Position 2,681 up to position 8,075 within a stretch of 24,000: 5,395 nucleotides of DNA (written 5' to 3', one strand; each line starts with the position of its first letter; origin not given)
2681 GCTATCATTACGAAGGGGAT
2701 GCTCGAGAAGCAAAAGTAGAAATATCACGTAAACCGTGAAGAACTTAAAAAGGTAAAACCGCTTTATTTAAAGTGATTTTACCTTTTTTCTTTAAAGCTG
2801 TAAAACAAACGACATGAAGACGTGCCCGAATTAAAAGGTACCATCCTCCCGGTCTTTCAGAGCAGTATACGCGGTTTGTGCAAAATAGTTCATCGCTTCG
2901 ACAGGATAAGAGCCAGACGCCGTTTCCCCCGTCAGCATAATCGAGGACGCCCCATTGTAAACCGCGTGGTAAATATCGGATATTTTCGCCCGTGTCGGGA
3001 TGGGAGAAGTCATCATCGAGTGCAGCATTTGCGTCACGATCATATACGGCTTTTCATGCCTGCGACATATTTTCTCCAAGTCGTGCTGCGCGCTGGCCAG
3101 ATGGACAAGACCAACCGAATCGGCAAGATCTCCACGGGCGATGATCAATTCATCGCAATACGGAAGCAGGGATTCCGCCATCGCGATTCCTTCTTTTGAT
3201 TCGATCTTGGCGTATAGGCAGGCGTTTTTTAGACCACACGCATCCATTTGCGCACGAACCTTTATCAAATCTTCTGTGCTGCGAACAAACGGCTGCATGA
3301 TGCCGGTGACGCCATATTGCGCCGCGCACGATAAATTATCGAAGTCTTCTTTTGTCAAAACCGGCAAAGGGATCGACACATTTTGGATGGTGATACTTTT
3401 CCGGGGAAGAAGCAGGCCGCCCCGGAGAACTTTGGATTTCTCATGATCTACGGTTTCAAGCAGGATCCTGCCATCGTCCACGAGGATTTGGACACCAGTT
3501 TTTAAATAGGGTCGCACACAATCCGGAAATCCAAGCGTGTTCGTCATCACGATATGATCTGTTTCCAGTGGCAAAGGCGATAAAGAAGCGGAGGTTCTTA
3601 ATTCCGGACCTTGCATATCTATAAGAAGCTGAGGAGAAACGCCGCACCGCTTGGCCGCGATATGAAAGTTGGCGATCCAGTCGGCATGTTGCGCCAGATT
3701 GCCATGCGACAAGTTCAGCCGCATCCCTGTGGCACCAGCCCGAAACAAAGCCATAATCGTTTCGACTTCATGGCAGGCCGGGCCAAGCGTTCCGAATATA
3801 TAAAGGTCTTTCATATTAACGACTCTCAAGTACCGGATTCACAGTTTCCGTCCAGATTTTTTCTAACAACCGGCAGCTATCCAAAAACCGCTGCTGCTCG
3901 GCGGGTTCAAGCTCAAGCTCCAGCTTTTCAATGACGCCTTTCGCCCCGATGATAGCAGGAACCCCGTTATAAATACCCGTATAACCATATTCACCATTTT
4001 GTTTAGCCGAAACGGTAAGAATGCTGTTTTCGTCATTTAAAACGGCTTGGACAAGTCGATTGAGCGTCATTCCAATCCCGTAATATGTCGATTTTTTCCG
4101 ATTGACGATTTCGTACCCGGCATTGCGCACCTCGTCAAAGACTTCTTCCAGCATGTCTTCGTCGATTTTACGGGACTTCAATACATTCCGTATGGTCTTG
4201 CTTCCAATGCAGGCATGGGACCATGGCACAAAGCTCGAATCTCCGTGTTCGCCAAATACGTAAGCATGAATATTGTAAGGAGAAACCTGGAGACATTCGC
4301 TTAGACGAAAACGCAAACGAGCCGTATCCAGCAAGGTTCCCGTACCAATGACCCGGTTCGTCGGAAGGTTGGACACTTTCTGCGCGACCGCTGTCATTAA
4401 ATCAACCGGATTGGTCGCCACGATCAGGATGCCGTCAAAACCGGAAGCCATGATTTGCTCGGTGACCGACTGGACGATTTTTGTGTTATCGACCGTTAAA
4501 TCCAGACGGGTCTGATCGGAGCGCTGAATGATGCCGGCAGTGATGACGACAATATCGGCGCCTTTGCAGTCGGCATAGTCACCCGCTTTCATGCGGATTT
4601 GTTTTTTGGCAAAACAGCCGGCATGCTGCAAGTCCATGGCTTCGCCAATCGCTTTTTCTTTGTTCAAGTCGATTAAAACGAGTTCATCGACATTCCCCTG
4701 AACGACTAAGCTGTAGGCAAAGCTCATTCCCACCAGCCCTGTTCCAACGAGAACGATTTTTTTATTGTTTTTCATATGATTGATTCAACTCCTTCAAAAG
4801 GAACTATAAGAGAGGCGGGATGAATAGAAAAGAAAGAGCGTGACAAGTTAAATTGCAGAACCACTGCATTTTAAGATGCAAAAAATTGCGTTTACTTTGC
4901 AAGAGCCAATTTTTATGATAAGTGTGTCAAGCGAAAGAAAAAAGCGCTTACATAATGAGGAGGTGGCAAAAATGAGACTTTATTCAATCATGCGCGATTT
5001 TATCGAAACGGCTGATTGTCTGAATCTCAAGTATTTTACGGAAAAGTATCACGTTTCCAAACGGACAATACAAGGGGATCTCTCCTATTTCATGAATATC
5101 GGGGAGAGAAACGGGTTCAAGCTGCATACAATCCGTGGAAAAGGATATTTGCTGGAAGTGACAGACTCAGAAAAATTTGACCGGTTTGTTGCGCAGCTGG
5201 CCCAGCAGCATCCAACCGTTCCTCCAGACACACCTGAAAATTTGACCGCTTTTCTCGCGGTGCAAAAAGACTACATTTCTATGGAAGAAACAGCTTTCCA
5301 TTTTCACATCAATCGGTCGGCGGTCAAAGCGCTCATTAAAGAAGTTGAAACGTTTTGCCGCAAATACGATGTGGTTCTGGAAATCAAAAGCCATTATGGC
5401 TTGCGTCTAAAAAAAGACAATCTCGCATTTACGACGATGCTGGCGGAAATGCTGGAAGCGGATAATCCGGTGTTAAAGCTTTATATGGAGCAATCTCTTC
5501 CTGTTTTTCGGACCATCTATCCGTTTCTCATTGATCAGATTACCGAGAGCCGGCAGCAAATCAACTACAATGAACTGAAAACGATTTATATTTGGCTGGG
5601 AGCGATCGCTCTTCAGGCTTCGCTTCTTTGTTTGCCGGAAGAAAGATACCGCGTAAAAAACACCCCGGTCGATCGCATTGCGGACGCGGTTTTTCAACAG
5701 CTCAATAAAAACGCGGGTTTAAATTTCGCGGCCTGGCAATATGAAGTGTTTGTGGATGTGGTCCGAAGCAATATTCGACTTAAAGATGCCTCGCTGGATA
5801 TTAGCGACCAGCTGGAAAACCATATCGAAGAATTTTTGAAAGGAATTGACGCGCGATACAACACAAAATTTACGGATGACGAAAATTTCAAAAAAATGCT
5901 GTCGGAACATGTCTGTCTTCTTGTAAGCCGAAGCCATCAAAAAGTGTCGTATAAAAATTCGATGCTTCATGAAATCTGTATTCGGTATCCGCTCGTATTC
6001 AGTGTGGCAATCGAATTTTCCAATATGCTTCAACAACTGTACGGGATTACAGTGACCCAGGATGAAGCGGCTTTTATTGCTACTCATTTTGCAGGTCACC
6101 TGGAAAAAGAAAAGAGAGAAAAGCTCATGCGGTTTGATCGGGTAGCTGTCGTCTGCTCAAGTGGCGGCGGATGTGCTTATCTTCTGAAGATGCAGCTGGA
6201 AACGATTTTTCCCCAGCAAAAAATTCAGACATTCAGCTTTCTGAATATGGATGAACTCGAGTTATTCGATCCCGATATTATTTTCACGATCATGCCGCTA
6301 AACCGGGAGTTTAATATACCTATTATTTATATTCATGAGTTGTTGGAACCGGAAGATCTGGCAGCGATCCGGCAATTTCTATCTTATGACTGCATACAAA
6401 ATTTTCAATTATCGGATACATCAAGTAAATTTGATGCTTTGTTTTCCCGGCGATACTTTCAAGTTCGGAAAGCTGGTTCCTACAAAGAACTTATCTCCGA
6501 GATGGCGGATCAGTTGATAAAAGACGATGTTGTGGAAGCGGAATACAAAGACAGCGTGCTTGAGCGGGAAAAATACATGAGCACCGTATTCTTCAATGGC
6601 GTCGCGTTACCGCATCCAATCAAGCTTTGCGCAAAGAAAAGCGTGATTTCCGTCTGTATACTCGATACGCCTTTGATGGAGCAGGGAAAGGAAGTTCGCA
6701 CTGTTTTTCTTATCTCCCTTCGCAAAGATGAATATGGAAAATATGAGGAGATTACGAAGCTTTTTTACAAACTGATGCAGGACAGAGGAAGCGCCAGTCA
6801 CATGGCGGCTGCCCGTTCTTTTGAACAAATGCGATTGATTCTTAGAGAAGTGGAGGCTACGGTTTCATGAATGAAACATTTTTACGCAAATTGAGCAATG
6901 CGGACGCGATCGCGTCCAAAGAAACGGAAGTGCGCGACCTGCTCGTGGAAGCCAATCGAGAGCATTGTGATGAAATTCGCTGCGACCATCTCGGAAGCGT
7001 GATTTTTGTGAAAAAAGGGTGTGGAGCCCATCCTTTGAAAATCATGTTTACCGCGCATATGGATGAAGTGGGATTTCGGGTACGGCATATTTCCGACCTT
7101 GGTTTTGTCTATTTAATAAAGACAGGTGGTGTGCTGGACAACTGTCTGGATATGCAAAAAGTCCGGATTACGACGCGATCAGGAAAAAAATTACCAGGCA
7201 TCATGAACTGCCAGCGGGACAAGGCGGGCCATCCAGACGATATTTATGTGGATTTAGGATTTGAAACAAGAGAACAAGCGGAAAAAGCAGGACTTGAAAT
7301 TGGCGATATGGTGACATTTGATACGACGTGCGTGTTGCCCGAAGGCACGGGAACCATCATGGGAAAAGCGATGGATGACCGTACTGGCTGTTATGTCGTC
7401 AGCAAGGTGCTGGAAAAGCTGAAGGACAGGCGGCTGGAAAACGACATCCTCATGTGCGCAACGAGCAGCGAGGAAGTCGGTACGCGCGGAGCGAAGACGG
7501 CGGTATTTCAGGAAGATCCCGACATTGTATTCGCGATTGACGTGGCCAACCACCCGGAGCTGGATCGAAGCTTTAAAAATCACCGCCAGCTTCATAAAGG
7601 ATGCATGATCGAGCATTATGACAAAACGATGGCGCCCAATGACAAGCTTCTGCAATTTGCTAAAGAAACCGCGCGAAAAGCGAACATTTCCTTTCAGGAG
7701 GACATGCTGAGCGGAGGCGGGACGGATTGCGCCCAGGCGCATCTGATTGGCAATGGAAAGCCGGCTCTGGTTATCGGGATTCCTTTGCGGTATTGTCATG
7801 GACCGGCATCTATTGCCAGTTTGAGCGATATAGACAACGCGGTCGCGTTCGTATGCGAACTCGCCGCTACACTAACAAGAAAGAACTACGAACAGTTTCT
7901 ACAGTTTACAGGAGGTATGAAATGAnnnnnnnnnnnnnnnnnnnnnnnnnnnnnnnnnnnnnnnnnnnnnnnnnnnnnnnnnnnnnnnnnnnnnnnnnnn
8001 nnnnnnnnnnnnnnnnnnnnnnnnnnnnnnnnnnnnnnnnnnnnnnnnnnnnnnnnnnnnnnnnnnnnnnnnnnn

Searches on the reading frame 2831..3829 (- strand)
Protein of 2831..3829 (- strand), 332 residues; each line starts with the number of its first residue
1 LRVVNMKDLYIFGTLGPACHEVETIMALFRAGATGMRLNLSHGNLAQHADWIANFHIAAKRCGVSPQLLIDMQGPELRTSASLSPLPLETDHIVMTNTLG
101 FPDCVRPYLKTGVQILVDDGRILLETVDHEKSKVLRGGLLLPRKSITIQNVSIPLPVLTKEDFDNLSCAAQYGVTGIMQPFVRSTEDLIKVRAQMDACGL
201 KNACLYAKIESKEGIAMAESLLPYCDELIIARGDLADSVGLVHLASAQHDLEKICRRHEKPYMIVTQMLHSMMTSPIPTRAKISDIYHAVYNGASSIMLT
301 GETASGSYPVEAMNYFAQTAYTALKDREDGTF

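Call 38: search_protein_families(library=pfam, proteins=[window:2831-3829:-], max_evalue=0.00001)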
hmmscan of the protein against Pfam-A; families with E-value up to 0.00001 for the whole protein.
window:2831-3829:- (332 aa): 1 family
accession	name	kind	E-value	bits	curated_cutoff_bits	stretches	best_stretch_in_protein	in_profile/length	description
PF00224.27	PK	-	9.5e-63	212.7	30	1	9-312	4-327/328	Pyruvate kinase, barrel domain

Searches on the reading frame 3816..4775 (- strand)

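Call 38: search_protein_families(library=pfam, proteins=[window:3816-4775:-], max_evalue=0.00001)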
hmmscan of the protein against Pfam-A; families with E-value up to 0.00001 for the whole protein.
window:3816-4775:- (319 aa): 2 families
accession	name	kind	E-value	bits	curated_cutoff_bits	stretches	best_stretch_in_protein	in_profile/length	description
PF00056.29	Ldh_1_N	-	2.9e-40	138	27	1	6-144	2-141/141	lactate/malate dehydrogenase, NAD binding domain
PF02866.23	Ldh_1_C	-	5e-36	124.8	22.6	1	147-310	1-169/174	lactate/malate dehydrogenase, alpha/beta C-terminal domain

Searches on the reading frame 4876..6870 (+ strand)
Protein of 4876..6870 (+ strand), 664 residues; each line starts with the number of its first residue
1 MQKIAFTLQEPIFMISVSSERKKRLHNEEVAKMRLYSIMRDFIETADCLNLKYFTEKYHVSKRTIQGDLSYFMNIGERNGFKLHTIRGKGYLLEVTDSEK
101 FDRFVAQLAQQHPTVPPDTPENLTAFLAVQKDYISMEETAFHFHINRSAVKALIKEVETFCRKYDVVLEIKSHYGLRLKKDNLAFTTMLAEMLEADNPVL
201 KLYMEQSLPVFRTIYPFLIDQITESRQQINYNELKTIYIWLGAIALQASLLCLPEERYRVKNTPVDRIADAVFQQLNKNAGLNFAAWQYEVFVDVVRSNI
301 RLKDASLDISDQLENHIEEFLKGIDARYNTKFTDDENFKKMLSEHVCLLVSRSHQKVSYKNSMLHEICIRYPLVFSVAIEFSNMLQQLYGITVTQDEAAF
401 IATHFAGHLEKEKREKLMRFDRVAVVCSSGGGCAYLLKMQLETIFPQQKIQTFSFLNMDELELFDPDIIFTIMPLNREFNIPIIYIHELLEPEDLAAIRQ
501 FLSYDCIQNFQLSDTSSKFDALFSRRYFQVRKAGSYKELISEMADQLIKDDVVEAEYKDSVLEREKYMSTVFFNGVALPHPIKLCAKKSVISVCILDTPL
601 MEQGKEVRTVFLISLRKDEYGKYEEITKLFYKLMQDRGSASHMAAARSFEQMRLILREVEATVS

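Call 38: search_protein_families(library=pfam, proteins=[window:4876-6870:+], max_evalue=0.00001)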
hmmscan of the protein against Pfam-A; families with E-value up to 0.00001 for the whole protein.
window:4876-6870:+ (664 aa): 2 families
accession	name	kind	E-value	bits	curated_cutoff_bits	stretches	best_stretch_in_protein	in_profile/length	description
PF00359.27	PTS_EIIA_2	-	2.5e-19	70.1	27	1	531-657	12-142/144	Phosphoenolpyruvate-dependent sugar phosphotransferase system, EIIA 2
PF00874.25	PRD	-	2.4e-16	60.3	23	1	318-407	1-89/90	PRD domain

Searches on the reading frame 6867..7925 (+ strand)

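Call 38: search_protein_families(library=pfam, proteins=[window:6867-7925:+], max_evalue=0.00001)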
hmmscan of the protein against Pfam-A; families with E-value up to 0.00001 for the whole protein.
window:6867-7925:+ (352 aa): 3 families
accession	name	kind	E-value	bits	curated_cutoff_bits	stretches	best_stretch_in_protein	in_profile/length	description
PF05343.19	Peptidase_M42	-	8.2e-76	255.3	23.2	1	43-326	1-290/292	M42 glutamyl aminopeptidase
PF01546.33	Peptidase_M20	-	2.7e-10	40.9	24.6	1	162-333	26-204/206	Peptidase family M20/M25/M40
PF04389.22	Peptidase_M28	-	1.8e-06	28.2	21.3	0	168-260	30-127/193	Peptidase family M28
